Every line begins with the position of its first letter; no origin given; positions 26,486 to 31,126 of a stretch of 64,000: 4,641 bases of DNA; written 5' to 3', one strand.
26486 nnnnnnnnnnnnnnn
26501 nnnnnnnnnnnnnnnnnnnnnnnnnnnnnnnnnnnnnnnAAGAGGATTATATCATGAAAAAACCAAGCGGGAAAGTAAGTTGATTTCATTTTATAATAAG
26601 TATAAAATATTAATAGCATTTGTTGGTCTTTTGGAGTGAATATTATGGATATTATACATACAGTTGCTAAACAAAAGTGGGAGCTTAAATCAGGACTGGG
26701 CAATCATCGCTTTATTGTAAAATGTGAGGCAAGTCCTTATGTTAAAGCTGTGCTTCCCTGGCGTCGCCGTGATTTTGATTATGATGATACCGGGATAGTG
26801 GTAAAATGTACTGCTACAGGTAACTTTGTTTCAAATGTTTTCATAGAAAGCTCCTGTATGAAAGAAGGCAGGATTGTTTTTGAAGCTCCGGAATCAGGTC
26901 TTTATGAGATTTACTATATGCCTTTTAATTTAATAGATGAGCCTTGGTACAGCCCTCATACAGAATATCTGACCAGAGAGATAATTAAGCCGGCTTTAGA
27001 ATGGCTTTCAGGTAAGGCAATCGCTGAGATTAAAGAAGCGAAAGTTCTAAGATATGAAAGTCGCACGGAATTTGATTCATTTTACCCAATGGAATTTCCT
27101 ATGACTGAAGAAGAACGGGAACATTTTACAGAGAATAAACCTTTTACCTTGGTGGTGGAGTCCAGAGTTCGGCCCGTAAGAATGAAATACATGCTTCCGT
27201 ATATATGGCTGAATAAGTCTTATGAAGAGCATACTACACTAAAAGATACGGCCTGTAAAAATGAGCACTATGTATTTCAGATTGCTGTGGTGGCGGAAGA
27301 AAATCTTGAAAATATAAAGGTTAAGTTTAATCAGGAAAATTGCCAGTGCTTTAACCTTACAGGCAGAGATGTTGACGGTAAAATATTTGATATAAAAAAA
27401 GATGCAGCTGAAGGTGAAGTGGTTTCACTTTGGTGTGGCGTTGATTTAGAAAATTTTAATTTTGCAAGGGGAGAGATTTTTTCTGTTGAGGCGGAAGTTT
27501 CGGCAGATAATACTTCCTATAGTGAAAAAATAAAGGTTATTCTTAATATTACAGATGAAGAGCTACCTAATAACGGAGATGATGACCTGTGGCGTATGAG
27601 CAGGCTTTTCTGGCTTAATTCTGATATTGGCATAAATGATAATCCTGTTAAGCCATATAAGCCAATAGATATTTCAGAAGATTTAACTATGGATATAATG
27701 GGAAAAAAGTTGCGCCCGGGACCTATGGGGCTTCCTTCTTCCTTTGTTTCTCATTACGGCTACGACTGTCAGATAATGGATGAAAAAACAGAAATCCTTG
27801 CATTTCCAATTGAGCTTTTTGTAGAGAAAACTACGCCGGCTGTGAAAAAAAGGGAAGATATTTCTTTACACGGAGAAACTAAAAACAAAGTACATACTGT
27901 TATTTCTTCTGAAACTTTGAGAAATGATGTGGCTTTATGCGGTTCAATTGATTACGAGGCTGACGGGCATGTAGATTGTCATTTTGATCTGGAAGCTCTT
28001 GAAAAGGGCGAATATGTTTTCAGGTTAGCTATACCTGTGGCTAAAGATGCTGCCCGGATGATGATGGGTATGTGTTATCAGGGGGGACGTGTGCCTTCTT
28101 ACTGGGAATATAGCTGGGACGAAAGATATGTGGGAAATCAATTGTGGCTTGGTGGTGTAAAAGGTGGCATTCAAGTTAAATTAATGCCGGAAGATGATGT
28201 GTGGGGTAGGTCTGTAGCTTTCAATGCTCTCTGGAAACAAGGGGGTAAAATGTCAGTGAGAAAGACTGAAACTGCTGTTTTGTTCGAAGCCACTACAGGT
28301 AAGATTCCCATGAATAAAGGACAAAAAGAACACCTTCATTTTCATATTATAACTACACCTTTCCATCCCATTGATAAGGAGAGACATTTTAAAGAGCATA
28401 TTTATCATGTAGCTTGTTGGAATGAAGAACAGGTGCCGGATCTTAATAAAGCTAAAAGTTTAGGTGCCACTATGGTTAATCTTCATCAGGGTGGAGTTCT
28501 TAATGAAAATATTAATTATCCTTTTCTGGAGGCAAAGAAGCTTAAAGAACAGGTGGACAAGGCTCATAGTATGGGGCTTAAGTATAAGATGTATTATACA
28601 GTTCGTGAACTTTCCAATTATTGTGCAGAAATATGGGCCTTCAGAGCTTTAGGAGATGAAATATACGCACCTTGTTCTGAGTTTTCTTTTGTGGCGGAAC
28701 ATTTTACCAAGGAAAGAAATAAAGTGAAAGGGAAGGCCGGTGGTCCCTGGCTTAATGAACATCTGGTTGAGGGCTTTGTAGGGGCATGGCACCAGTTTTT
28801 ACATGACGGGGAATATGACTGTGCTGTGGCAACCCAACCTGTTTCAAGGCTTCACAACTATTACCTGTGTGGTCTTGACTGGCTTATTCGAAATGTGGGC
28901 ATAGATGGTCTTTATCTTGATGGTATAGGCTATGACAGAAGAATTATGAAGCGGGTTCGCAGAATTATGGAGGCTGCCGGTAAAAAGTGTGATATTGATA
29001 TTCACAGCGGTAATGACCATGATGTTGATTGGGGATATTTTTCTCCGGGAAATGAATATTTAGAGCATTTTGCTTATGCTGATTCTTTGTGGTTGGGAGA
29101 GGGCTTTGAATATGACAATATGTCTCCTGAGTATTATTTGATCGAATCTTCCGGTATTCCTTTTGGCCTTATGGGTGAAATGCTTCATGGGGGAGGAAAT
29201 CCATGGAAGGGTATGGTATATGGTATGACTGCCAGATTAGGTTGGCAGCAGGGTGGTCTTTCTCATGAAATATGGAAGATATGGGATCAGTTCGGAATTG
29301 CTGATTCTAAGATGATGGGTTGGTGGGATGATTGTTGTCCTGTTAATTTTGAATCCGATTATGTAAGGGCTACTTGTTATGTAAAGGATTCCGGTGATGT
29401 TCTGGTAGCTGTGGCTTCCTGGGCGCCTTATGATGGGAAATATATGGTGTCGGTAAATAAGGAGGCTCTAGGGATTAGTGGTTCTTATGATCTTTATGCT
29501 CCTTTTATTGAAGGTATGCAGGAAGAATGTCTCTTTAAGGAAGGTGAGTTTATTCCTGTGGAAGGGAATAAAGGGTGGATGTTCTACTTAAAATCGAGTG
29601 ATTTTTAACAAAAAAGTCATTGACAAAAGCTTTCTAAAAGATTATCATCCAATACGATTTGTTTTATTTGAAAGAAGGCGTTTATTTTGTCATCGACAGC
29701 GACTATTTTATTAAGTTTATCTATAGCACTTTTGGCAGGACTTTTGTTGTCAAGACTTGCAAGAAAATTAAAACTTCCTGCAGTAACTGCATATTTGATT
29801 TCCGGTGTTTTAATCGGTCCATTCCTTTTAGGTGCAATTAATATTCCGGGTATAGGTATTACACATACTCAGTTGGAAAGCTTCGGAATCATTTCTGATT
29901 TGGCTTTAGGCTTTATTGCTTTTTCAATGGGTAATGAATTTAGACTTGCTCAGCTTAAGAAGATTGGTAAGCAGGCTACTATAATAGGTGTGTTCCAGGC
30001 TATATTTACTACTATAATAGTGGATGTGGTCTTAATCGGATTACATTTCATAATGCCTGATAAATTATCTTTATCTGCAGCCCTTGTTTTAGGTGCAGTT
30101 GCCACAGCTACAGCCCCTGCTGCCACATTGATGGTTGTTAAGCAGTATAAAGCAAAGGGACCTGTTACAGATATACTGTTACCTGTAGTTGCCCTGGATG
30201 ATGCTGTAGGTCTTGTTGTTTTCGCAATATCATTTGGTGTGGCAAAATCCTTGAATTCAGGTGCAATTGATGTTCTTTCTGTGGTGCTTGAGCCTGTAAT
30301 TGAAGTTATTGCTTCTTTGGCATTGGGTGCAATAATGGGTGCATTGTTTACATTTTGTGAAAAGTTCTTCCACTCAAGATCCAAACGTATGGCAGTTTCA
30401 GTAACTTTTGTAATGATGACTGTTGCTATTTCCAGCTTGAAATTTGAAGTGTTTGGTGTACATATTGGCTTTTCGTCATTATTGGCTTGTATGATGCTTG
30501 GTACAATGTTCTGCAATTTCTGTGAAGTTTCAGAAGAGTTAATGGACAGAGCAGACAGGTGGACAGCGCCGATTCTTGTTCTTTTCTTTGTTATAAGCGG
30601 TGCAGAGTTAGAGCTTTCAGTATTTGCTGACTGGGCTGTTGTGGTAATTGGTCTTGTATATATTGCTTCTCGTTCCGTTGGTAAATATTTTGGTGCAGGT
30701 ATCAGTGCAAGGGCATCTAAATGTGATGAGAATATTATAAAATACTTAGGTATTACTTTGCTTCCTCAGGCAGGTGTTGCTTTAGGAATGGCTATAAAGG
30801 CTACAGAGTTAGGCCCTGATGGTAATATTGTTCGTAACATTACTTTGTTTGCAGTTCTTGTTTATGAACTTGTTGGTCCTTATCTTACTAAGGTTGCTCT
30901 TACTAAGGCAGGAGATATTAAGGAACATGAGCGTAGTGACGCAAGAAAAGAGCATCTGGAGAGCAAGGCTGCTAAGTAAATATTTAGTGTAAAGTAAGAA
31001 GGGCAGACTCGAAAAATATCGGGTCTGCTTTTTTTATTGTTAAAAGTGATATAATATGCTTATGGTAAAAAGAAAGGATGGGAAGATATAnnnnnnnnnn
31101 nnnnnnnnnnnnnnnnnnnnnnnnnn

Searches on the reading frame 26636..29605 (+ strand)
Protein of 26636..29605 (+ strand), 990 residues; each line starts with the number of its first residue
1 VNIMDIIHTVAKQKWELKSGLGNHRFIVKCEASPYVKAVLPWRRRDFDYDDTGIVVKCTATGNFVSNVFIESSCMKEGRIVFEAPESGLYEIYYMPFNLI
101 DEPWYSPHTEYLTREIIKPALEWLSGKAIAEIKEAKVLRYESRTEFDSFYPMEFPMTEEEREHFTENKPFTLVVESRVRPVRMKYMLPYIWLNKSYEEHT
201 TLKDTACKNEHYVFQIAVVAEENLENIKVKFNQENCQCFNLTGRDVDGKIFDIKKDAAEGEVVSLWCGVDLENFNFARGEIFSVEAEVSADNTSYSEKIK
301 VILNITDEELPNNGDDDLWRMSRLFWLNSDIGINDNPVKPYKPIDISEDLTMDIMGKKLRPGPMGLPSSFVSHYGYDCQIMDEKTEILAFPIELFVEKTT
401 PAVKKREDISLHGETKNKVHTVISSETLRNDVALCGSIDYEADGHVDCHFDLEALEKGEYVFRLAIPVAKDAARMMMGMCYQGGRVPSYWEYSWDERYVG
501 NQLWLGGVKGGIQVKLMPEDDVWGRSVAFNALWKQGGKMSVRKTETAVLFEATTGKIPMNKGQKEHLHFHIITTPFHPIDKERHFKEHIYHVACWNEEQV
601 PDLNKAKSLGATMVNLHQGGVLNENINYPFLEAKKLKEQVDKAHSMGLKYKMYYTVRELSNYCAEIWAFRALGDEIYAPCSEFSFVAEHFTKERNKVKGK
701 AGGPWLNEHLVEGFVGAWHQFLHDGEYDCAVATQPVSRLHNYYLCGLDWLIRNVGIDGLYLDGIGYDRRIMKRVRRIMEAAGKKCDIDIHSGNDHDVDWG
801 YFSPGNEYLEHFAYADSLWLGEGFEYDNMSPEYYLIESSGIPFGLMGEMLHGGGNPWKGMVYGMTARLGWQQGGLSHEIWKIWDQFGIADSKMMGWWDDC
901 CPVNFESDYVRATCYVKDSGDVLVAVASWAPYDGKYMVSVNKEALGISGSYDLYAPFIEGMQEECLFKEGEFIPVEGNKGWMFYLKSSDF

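Call 73: search_protein_families(library=pfam, proteins=[window:26636-29605:+], max_evalue=0.00001)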
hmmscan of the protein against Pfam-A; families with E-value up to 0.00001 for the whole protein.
window:26636-29605:+ (990 aa): 1 family
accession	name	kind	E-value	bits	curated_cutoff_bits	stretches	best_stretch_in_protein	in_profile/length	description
PF19543.5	GH123_N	-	1.1e-260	868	22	1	14-986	2-969/969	Glycoside hydrolase 123, N-terminal domain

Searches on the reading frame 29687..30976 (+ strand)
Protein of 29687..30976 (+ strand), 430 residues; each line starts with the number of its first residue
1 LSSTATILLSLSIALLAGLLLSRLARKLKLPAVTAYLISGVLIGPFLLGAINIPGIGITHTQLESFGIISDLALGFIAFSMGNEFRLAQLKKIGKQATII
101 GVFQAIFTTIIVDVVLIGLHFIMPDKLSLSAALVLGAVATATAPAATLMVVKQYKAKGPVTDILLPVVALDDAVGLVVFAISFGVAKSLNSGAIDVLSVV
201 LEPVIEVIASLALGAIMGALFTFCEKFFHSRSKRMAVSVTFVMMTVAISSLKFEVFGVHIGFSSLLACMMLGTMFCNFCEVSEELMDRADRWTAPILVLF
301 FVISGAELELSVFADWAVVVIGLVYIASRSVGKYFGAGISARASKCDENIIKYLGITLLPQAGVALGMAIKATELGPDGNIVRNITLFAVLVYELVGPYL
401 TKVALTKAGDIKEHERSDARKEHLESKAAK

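Call 73: search_protein_families(library=pfam, proteins=[window:29687-30976:+], max_evalue=0.00001)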
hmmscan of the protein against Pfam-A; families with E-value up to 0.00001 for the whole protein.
window:29687-30976:+ (430 aa): 1 family
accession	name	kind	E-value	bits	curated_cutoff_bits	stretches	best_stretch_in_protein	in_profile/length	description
PF00999.27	Na_H_Exchanger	-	7.2e-37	127.6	26.2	1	13-402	3-370/375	Sodium/hydrogen exchanger, transmembrane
